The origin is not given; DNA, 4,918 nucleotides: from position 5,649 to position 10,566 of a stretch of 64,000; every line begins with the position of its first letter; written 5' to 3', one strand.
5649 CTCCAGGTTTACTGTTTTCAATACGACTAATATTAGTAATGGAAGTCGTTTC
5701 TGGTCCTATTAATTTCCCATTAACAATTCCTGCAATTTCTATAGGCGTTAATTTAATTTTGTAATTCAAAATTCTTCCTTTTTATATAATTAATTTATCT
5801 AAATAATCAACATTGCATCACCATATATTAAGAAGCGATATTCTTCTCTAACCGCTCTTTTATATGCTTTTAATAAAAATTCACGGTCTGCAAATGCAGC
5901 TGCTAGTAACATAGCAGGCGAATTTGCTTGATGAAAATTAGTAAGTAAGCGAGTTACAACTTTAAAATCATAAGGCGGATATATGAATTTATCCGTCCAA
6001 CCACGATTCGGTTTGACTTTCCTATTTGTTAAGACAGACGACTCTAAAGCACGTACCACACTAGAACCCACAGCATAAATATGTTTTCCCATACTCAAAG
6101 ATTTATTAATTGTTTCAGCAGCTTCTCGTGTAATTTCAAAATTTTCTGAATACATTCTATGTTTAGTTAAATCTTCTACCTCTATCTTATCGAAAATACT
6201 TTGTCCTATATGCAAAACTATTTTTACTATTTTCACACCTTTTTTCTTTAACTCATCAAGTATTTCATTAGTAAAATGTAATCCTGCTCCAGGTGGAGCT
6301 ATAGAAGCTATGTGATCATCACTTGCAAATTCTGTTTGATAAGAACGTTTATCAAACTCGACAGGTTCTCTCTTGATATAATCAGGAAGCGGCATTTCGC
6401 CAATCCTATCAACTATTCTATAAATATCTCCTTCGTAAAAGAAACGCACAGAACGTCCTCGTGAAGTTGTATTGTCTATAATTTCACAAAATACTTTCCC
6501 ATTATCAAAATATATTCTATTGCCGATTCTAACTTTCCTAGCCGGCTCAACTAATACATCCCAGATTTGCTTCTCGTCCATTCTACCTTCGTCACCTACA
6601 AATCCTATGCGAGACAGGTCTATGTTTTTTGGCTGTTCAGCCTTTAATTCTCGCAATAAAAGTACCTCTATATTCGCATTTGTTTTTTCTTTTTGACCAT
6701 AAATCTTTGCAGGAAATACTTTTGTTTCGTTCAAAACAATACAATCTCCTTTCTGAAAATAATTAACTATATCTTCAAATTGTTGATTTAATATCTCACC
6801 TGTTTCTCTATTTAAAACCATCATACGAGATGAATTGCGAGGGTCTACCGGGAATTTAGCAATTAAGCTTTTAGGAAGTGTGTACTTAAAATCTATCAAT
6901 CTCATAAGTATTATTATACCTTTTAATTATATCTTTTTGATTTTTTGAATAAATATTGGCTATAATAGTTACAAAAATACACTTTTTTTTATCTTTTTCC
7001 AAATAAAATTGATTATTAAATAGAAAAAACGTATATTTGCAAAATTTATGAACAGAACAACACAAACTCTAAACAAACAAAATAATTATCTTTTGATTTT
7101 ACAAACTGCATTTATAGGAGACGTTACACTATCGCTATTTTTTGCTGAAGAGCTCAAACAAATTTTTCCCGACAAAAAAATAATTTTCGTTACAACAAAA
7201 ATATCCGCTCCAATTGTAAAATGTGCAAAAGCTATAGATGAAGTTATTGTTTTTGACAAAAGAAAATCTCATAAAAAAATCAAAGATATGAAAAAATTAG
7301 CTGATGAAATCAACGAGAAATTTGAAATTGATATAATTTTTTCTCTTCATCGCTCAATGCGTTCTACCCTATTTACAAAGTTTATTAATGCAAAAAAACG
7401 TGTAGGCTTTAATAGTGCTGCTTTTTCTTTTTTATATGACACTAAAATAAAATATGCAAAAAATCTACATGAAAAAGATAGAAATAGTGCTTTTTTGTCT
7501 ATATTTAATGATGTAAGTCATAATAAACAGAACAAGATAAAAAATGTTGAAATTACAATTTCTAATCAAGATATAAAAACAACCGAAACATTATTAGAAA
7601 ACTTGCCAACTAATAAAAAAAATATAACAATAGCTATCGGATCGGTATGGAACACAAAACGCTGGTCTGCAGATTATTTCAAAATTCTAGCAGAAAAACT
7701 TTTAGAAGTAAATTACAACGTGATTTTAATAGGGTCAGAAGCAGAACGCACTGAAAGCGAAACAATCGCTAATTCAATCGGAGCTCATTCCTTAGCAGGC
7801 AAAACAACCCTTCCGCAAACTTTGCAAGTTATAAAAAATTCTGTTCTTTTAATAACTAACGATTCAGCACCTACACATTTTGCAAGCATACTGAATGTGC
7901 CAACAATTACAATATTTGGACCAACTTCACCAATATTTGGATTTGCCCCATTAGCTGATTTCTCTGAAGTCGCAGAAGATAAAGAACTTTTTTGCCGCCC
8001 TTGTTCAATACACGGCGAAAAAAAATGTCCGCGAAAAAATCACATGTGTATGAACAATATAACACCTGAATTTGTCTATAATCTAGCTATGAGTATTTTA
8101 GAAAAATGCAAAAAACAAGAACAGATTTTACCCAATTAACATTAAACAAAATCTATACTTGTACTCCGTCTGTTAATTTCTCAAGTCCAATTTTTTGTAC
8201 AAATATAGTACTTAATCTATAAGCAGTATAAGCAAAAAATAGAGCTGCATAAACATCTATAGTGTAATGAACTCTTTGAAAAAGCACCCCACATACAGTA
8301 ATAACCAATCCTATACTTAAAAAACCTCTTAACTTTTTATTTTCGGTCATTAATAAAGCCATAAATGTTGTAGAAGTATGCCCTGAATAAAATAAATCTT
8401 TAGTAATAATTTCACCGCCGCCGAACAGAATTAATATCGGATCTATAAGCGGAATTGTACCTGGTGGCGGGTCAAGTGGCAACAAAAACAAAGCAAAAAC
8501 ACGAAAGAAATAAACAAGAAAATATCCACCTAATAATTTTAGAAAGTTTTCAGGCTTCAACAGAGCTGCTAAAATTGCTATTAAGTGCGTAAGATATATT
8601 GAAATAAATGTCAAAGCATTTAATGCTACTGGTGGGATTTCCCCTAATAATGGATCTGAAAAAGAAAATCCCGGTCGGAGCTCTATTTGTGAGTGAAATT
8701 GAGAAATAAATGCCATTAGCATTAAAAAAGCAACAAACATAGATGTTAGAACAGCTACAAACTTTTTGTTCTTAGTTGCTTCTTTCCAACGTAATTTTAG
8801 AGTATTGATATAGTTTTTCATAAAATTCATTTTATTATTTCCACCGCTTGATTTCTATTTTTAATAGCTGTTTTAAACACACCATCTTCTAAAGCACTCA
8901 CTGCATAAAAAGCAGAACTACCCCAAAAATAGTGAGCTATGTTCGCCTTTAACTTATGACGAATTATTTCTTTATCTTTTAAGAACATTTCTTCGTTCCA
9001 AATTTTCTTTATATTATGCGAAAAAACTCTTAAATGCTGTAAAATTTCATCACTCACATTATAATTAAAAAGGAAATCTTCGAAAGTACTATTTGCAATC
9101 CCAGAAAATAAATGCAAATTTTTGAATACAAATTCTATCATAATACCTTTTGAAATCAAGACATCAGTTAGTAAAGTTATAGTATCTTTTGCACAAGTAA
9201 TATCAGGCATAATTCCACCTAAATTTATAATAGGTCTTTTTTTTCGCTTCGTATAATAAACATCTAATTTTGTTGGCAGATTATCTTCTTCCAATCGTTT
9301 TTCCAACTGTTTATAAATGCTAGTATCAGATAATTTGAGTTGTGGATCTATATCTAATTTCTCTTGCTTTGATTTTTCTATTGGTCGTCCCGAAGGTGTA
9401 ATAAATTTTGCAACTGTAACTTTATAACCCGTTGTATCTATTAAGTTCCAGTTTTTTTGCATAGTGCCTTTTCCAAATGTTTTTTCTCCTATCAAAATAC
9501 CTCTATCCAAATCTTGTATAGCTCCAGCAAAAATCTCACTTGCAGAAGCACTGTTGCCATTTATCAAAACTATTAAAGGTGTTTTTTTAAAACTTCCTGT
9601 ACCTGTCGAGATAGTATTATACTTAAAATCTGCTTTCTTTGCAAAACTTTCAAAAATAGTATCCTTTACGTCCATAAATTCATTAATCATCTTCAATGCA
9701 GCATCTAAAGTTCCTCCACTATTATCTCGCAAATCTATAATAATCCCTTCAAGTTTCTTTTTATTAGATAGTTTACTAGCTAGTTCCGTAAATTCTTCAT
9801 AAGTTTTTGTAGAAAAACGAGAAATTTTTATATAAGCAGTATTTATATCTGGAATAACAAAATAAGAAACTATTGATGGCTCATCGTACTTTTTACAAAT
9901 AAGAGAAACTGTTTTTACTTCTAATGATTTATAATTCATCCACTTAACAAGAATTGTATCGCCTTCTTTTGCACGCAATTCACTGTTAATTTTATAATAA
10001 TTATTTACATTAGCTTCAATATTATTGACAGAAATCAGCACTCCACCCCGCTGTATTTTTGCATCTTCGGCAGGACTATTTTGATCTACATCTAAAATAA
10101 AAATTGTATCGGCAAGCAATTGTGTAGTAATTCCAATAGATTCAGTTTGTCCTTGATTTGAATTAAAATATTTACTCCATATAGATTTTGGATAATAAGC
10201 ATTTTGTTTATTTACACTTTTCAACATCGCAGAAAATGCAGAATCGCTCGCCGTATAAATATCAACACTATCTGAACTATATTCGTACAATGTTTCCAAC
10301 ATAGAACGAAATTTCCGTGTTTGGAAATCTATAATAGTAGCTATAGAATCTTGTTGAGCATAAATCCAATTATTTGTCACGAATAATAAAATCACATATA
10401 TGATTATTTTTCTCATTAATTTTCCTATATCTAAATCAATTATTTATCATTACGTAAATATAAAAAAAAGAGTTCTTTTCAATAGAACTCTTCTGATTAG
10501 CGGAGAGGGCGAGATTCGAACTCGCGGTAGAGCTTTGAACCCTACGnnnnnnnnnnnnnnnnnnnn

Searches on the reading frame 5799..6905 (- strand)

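Call 59: search_protein_families(library=pfam, proteins=[window:5799-6905:-], max_evalue=0.00001)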
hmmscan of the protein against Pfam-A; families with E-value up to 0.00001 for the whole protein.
window:5799-6905:- (368 aa): 1 family
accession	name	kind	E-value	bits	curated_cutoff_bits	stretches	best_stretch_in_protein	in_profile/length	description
PF02547.20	Queuosine_synth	-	2e-114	382.5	25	1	5-367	3-322/322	Queuosine biosynthesis protein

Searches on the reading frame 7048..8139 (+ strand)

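Call 59: search_protein_families(library=pfam, proteins=[window:7048-8139:+], max_evalue=0.00001)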
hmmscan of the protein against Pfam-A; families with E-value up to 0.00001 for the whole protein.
window:7048-8139:+ (363 aa): 1 family
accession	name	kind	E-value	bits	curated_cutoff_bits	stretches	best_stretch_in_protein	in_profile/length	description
PF01075.23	Glyco_transf_9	-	7.2e-34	117.6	22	1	93-306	12-224/247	Glycosyltransferase family 9 (heptosyltransferase)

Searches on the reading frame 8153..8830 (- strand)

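Call 59: search_protein_families(library=pfam, proteins=[window:8153-8830:-], max_evalue=0.00001)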
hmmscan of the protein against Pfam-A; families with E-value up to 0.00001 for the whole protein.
window:8153-8830:- (225 aa): 1 family
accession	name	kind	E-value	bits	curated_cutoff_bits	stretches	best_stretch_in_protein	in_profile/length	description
PF14360.12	PAP2_C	-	9.4e-07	29.8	27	1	145-204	4-69/74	PAP2 superfamily C-terminal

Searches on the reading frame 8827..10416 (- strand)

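Call 59: search_protein_families(library=pfam, proteins=[window:8827-10416:-], max_evalue=0.00001)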
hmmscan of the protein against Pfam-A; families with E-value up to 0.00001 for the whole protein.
window:8827-10416:- (529 aa): 1 family
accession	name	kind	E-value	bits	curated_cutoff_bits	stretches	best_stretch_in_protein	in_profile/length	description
PF03572.23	Peptidase_S41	-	3.9e-45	153.8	24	1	192-349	1-157/165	Peptidase family S41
